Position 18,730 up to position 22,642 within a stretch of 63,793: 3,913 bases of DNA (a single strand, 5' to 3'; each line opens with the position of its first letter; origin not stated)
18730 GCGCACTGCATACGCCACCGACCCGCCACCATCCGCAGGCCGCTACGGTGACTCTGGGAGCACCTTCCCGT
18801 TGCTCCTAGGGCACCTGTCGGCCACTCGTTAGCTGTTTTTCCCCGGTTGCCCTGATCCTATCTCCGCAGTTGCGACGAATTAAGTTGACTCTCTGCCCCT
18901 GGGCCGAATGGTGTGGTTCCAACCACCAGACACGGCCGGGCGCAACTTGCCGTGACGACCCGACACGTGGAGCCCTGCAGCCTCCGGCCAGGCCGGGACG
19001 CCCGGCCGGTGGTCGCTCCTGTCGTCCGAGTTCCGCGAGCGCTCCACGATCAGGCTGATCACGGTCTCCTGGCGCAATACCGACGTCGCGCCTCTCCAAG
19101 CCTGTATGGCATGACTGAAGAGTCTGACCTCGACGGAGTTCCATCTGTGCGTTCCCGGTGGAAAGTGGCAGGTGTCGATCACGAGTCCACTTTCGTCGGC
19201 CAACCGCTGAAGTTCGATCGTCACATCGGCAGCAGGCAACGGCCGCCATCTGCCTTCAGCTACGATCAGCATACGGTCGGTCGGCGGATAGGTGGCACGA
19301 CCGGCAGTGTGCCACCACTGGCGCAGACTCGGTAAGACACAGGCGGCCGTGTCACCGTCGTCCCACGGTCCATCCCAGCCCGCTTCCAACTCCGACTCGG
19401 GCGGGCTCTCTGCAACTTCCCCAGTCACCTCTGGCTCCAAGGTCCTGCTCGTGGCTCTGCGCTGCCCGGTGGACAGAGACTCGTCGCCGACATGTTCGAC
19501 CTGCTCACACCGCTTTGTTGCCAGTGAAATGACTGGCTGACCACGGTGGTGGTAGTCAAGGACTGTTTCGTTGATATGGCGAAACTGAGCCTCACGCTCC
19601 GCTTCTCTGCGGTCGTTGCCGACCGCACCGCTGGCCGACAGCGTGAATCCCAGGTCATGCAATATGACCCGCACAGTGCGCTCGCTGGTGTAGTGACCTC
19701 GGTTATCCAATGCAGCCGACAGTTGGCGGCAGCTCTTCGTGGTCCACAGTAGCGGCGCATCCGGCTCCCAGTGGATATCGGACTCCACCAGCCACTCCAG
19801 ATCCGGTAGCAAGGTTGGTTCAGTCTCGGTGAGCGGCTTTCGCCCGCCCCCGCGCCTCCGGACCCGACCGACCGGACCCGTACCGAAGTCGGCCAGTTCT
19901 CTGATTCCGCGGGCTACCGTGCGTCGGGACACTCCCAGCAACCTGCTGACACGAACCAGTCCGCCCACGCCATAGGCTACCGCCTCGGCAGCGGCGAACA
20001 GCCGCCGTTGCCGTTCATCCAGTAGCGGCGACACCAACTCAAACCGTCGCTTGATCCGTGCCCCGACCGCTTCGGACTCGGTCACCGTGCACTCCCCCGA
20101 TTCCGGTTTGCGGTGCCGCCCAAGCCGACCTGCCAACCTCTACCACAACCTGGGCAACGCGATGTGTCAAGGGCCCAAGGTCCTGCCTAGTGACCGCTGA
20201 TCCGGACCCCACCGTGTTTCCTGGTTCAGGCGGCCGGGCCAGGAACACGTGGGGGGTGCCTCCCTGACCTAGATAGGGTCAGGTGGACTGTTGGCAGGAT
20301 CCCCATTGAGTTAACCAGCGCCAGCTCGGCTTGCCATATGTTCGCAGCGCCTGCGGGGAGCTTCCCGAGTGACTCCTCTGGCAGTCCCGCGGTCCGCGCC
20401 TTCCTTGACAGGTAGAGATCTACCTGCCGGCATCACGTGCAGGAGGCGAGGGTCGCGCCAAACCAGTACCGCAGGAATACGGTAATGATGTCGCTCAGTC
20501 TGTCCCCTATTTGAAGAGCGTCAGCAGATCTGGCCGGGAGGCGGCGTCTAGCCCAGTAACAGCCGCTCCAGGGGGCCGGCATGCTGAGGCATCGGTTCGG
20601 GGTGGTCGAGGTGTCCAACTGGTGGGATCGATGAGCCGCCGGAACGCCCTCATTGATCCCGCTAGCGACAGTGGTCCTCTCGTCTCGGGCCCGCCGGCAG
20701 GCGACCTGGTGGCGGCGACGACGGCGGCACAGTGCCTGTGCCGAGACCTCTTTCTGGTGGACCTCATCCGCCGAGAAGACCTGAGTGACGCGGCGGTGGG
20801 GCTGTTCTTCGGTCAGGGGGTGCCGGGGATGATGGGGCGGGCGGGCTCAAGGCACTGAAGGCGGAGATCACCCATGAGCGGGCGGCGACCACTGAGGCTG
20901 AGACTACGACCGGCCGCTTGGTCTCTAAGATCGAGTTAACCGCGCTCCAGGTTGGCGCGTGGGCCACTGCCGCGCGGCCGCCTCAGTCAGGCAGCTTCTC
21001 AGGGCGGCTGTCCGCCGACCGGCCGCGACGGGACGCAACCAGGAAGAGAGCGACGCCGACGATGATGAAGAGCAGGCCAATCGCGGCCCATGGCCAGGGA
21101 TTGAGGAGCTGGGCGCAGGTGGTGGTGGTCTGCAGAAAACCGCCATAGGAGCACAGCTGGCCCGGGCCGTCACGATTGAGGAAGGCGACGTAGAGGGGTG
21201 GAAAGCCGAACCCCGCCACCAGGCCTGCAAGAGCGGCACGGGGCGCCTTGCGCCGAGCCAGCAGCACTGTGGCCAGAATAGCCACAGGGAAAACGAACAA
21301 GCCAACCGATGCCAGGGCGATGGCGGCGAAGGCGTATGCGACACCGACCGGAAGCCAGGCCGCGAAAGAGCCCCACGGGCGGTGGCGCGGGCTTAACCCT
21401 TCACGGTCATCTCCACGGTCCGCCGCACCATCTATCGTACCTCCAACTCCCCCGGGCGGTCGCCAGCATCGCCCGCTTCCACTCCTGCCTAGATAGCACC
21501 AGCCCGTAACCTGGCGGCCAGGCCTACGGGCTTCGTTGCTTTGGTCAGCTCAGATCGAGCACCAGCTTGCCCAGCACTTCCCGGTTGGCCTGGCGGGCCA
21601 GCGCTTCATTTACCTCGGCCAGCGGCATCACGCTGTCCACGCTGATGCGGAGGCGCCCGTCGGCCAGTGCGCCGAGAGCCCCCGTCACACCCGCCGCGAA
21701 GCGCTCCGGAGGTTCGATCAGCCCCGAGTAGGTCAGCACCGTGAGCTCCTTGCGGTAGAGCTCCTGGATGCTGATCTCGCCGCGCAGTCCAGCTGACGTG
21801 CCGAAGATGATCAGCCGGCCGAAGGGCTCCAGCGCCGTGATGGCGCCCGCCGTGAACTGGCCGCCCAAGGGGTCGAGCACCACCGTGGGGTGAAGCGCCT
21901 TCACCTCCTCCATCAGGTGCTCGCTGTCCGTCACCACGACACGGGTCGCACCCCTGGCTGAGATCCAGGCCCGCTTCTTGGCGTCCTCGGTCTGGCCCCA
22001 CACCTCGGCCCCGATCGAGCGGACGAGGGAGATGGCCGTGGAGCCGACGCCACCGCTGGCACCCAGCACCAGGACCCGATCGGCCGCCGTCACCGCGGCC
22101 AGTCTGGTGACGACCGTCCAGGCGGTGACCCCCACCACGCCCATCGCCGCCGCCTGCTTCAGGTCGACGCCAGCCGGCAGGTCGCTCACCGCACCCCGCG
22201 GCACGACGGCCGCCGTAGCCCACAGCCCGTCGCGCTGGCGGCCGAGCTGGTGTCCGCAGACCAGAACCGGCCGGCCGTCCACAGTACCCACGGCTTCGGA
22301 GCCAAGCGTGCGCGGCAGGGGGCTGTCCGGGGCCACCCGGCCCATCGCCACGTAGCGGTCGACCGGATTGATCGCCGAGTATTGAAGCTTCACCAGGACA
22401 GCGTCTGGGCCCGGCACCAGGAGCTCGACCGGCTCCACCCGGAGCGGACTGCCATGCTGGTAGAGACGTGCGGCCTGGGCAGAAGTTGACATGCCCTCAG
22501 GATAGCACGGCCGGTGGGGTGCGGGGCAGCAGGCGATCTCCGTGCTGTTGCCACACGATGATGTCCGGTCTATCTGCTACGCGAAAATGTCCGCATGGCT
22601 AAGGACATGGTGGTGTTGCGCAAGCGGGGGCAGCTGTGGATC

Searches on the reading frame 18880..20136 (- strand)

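Call 8: search_protein_families(library=pfam, proteins=[window:18880-20136:-], max_evalue=0.00001)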
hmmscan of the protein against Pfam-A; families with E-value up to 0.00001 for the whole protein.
window:18880-20136:- (418 aa): 1 family
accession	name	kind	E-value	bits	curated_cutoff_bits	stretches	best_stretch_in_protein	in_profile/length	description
PF07592.17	DDE_Tnp_ISAZ013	-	1.5e-49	169.1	26.9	1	112-368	1-262/308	Rhodopirellula transposase DDE domain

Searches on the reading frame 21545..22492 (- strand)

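Call 8: search_protein_families(library=pfam, proteins=[window:21545-22492:-], max_evalue=0.00001)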
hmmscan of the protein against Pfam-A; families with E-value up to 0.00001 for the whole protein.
window:21545-22492:- (315 aa): 3 families
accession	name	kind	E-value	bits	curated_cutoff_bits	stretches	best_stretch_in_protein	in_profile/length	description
PF00107.32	ADH_zinc_N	-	1.5e-12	48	31.8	1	148-255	1-112/129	Zinc-binding dehydrogenase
PF13602.12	ADH_zinc_N_2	-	1.4e-09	39.4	27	1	181-312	2-134/134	Zinc-binding dehydrogenase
PF08240.17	ADH_N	-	1.1e-06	29.2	23.5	1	28-73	1-46/104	Alcohol dehydrogenase GroES-like domain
